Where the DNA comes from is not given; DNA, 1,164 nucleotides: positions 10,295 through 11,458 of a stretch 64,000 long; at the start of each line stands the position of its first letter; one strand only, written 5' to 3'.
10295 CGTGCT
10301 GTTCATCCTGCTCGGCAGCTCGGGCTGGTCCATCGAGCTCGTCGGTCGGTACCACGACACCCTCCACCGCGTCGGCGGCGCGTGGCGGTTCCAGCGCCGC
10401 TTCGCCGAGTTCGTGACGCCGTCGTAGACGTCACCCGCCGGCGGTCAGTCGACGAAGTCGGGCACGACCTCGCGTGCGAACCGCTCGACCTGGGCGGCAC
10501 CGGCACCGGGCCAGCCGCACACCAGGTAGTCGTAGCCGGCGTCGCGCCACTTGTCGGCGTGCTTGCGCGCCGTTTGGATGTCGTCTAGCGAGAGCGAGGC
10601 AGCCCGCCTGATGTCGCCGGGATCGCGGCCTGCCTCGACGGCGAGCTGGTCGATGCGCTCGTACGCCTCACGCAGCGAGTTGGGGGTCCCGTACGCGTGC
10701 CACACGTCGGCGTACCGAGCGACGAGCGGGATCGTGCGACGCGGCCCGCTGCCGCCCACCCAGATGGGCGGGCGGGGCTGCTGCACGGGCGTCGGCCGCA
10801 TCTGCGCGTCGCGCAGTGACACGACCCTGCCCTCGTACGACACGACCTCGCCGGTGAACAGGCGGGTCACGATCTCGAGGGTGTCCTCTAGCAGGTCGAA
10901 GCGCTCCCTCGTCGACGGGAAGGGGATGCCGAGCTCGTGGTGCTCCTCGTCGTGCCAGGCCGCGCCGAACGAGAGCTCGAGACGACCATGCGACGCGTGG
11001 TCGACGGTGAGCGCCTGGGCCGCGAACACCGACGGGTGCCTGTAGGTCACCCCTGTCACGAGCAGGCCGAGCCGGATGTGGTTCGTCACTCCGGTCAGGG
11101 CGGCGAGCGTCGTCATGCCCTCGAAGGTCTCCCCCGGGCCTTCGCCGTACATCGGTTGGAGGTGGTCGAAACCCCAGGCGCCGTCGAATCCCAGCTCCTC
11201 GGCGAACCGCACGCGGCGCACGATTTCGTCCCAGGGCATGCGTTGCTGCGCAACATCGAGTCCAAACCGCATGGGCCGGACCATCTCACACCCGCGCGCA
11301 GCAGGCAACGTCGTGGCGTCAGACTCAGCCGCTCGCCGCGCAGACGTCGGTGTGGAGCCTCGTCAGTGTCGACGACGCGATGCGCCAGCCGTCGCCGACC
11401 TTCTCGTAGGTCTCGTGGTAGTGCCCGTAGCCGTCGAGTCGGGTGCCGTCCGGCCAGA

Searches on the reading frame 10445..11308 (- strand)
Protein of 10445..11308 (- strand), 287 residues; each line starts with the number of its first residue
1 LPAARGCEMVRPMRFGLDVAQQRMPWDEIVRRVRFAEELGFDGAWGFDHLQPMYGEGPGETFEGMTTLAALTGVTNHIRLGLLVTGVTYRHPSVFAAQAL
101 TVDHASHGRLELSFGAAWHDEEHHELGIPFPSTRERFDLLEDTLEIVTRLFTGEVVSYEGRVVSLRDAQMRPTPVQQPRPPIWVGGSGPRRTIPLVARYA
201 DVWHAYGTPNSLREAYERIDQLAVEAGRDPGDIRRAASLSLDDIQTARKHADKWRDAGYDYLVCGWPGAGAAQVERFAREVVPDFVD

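Call 7: search_protein_families(library=pfam, proteins=[window:10445-11308:-])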
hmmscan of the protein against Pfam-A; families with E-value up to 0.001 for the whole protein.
window:10445-11308:- (287 aa): 1 family
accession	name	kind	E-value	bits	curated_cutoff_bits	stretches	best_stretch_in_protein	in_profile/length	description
PF00296.26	Bac_luciferase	-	3.2e-51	175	27.9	1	14-241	10-228/314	Luciferase-like monooxygenase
